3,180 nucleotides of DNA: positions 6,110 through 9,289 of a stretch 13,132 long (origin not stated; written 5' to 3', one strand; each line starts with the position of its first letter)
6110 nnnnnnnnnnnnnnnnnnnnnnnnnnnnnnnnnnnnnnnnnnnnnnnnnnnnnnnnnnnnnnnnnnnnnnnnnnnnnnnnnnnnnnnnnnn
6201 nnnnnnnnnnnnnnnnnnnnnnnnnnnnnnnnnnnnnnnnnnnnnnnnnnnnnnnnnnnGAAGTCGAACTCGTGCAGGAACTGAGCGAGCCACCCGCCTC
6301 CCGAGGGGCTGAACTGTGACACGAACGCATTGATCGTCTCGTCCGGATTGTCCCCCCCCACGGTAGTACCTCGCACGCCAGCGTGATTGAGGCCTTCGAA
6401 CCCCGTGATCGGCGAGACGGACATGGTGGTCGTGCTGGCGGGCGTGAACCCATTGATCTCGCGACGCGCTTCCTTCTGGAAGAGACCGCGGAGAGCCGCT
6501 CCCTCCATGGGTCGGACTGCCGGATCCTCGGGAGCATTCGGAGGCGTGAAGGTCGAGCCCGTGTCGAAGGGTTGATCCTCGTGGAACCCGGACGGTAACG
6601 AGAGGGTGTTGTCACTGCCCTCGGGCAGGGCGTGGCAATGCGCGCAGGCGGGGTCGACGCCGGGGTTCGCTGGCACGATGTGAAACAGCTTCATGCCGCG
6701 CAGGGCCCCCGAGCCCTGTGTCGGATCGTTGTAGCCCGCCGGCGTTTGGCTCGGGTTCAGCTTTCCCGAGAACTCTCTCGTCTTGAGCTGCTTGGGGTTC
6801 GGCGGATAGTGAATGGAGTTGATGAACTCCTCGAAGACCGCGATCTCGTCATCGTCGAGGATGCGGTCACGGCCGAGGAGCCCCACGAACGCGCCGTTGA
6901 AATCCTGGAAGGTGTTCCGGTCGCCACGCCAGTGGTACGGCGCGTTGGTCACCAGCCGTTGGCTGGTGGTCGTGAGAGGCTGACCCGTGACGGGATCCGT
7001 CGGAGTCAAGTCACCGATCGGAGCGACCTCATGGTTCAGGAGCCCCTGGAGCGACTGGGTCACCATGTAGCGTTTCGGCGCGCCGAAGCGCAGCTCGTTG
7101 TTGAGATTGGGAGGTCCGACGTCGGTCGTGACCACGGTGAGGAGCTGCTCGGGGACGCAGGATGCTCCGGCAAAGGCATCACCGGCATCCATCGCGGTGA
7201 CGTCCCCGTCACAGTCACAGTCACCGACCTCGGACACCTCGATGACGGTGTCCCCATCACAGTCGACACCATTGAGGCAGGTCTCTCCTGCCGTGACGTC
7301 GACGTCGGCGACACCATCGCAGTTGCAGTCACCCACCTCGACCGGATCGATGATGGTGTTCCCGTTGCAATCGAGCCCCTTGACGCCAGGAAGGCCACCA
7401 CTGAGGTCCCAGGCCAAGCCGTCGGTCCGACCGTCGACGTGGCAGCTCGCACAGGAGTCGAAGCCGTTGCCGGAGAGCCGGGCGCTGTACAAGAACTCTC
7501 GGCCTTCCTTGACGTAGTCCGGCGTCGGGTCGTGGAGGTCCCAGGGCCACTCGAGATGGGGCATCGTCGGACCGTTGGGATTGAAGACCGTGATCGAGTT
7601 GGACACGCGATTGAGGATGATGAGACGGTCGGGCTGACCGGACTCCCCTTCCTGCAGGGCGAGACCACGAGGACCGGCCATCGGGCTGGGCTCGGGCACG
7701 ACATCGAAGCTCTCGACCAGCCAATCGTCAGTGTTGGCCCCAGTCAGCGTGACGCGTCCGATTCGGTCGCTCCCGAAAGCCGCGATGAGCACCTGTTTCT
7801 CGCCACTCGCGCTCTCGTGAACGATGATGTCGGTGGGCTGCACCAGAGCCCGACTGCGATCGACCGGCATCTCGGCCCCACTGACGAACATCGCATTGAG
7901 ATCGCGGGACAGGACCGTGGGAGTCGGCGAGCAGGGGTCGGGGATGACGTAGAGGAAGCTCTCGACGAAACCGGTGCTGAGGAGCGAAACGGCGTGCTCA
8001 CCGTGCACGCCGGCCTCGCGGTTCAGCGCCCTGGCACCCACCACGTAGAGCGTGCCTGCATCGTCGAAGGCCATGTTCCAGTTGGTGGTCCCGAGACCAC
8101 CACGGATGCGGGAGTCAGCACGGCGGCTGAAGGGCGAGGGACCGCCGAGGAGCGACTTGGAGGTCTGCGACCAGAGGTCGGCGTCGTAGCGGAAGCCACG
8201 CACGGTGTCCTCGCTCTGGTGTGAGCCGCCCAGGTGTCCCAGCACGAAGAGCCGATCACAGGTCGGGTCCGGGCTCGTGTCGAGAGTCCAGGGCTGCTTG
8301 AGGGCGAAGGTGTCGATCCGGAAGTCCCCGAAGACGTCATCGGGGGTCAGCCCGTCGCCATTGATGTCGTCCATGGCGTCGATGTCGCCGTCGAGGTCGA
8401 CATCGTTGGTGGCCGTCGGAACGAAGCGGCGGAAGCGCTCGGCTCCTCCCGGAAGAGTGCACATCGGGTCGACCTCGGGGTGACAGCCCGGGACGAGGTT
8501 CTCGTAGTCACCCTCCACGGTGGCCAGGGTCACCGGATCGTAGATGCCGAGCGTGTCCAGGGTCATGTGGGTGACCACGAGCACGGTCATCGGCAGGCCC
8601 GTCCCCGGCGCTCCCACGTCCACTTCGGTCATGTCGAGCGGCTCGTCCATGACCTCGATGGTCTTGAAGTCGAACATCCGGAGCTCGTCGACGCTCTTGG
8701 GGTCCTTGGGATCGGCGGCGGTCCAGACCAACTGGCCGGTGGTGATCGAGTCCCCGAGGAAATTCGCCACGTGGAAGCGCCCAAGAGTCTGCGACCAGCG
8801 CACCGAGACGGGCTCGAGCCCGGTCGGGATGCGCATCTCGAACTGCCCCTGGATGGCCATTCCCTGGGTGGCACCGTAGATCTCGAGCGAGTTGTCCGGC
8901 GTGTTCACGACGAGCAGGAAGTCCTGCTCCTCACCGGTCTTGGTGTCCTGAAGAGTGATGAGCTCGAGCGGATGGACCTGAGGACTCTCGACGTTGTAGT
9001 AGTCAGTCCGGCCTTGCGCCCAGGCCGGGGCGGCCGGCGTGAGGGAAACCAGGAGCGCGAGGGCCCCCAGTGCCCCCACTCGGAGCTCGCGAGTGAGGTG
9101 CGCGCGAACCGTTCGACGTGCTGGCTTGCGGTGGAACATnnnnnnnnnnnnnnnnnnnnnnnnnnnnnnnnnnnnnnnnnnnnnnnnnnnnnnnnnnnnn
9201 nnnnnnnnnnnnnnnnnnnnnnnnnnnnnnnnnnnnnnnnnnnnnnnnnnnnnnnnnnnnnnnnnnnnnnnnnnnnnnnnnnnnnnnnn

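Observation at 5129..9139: Secreted 1337-aa chimera: beta-propeller + Ca-binding repeats + di-heme CCP/MauG-like core + unknown C-terminal domain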

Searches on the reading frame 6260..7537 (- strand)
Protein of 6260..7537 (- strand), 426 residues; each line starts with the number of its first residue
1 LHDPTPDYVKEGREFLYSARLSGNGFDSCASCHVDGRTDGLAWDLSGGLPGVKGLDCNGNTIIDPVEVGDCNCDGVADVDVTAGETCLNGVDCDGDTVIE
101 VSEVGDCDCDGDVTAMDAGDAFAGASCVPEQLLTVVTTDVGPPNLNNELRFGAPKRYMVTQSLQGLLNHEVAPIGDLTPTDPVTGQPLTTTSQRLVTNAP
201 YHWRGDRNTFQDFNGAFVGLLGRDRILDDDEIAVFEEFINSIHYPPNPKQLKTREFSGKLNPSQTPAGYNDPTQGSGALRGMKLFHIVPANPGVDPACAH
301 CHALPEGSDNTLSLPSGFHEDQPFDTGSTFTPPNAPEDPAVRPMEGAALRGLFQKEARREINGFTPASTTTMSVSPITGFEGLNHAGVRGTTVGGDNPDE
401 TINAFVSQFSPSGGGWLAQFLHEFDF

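Call 45: search_solved_structures(query=A3, max_evalue=10, show_alignments=5)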
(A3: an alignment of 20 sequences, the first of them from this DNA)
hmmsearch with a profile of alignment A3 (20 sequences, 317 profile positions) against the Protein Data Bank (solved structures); distinct sequences matched with E-value up to 10: 26.
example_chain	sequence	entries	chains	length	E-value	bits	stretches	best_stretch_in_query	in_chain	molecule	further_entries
6e1c_A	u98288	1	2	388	2.2e-07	33.9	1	10-50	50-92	Di-heme enzyme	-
1iqc_A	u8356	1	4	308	4.5e-05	26.3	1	7-63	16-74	di-heme peroxidase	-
3o5c_A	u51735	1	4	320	0.00019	24.3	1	6-50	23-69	Cytochrome c551 peroxidase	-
5c2v_C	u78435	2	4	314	0.00025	23.9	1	8-50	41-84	HYDRAZINE SYNTHASE GAMMA SUBUNIT | Hypothetical (Di heme) protein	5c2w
9qdt_A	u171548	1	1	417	0.00061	22.6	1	147-206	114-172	Probable cytochrome c peroxidase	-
6v59_A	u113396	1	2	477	0.0015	21.3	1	5-39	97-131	Di-haem cytochrome c peroxidase family protein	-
6nx0_A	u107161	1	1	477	0.0016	21.2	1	5-39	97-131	Di-haem cytochrome c peroxidase family protein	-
4aao_A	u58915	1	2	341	0.0033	20.2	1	5-64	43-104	CYTOCHROME C551 PEROXIDASE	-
4aal_A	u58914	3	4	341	0.0042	19.8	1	5-63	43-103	CYTOCHROME C551 PEROXIDASE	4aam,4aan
1zzh_A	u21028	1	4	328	0.016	18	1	5-60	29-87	cytochrome c peroxidase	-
2c1u_A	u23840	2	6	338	0.018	17.8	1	6-53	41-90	DI-HAEM CYTOCHROME C PEROXIDASE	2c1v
6qkn_A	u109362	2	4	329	0.023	17.4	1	7-37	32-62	Cytochrome-c peroxidase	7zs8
6fu3_A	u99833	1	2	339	0.024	17.3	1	7-37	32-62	Protein CcpR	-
1eb7_A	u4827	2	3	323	0.11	15.2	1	171-215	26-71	CYTOCHROME C551 PEROXIDASE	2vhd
3hq8_A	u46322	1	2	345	0.14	14.8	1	6-49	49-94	Cytochrome c551 peroxidase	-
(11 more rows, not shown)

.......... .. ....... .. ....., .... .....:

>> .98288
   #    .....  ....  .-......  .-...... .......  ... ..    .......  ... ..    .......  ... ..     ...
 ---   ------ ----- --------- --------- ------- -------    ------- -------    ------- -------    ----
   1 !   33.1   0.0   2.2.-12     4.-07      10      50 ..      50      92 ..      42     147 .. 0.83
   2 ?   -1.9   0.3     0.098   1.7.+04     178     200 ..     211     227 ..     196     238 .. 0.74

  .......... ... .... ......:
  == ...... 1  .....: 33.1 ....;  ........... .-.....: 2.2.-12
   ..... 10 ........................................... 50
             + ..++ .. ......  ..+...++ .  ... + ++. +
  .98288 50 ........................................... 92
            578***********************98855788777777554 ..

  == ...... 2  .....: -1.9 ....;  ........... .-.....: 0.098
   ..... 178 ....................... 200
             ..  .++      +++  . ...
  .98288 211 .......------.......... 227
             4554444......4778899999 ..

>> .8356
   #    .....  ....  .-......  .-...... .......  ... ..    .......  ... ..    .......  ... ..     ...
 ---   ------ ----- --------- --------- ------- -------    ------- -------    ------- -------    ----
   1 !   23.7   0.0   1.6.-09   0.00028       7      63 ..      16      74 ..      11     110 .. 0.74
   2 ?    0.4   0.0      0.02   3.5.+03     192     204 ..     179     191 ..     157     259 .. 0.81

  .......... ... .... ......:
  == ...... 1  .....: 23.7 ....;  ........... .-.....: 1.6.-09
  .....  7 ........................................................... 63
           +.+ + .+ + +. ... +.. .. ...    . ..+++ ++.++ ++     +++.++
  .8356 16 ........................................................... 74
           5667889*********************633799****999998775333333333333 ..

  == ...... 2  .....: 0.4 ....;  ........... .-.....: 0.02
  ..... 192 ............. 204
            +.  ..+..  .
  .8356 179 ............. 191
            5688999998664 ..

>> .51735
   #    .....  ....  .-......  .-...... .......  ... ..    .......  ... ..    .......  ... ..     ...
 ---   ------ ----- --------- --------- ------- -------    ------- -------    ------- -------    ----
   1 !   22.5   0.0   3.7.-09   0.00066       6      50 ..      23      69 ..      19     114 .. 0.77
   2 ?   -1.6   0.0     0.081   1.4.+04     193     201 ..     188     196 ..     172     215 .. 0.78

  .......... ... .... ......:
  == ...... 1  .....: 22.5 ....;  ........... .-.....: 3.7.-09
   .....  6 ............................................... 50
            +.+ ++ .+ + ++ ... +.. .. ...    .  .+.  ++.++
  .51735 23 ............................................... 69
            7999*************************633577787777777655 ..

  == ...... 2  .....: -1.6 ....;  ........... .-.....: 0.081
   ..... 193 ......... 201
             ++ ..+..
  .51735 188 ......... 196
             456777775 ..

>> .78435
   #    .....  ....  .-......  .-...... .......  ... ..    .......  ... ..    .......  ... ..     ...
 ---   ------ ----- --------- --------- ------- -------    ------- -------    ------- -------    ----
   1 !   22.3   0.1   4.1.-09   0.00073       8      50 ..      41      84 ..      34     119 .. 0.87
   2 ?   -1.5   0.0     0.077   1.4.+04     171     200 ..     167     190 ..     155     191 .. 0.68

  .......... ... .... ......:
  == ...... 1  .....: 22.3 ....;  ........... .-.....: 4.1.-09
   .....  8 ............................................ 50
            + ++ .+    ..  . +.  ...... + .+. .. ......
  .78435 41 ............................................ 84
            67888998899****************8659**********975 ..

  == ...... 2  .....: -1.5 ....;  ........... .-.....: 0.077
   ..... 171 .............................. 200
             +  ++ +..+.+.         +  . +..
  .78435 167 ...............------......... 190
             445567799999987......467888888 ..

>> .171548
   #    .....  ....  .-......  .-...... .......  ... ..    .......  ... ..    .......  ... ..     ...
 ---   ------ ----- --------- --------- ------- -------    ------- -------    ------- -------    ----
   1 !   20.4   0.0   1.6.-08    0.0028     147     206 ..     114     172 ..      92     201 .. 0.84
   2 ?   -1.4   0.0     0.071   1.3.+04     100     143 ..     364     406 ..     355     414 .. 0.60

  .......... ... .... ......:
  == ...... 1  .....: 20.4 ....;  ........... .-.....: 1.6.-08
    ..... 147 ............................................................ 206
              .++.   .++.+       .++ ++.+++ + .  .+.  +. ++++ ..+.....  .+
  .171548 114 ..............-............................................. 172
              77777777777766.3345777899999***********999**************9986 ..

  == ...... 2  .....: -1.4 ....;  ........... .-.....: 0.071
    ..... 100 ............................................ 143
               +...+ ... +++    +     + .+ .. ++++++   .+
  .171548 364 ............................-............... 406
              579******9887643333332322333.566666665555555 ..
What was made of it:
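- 6305..7534 (-): Di-heme bCCP/MauG-fold core, aa ~536-945. The family profile matches 6e1c at 2e-7 and 5c2v_C at 2.5e-4 (call 45).
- The motif after heme 1, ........, is shared with HZS-gamma (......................; call 45).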

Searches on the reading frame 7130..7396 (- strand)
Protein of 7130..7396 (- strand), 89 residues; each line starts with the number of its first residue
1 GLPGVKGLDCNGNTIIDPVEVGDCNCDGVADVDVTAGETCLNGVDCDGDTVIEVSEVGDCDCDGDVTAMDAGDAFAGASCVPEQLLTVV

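Call 52: search_protein_families(library=pfam, proteins=[window:7130-7396:-], max_evalue=10)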
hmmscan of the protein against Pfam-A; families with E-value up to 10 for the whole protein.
seq(89 aa): 1 family
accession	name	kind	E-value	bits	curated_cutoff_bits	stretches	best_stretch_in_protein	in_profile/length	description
PF00036.39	EF-hand_1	-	6.7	7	25.4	0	44-58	9-23/29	EF hand domain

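Call 79: find_homologous_proteins(query=window:7148-7378:-, max_evalue=1)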
Query seq(77 aa): no candidate shares three 5-residue words with the query. No homologue found.
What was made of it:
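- Tried and rejected: A word-index search with the Cys/Asp insert found no candidate (call 79).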

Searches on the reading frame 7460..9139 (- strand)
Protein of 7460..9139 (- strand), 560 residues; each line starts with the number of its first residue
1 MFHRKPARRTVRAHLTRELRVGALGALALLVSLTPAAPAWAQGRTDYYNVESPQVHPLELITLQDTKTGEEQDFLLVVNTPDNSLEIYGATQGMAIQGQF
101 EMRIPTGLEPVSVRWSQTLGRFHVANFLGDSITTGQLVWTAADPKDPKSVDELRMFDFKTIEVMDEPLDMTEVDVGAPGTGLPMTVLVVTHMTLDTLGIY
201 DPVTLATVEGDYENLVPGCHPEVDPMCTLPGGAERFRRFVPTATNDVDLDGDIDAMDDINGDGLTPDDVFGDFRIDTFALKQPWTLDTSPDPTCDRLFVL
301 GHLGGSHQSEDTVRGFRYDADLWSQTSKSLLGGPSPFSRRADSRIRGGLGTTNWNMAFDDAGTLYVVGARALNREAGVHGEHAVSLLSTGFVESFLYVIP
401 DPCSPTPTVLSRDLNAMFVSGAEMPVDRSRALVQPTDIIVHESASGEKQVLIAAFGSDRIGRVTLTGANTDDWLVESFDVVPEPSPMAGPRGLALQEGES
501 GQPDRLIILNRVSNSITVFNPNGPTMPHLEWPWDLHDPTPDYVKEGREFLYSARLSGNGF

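Call 57: predict_structure(alignment_id=A4)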
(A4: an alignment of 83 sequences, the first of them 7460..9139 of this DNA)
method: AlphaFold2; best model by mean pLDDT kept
length: 560 residues; sequences in the alignment: 83
mean_pLDDT: 83.0   pTM: 0.85
mean pLDDT of the five models: 83.0, 82.7, 82.0, 81.9, 80.9
residues with pLDDT >= 90: 310; 70-90: 114; 50-70: 86; < 50: 50
segments of 3 or more residues with pLDDT < 50: 1-15, 213-218, 243-247, 256-261, 263-265, 268-271, 273-277
pLDDT, mean of each block of 10 residues (from residue 1): 42 53 83 64 66 93 97 96 94 88 96 97 97 98 96 97 95 87 93 90 89 49 52 58 51 50 49 54 96 96 77 58 90 62 80 97 97 86 89 96 92 96 95 97 96 97 97 96 88 95 95 92 72 76 86 85
secondary structure, 60 per line:
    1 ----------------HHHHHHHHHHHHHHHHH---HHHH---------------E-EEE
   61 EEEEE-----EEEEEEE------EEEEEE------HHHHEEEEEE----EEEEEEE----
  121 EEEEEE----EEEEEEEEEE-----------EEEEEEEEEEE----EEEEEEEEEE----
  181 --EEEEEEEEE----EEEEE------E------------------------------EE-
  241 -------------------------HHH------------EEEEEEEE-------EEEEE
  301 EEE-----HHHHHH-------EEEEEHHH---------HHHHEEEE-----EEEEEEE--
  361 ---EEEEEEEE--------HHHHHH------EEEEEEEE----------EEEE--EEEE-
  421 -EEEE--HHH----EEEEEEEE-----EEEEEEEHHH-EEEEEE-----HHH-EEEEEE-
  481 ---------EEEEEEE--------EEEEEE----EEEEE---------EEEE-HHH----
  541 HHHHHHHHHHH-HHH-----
elements in order: H17-33 H37-40 E58-65 E71-77 E84-89 H96-99 E100-105 E110-116 E121-126 E131-140 E152-162 E167-176 E183-191 E196-200 E281-288 E296-303 H309-314 E322-326 H339-342 E343-346 E352-358 E364-371 H380-385 E392-399 E410-413 E416-419 E422-425 E435-442 E448-454 E459-464 E474-479 E490-496 E505-510 E515-519 E529-532 H541-551
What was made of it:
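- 8300..8527 (-): Low-confidence Asp-rich excursion inside the propeller, aa ~205-280. It contains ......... and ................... pLDDT is about 50 (call 57).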
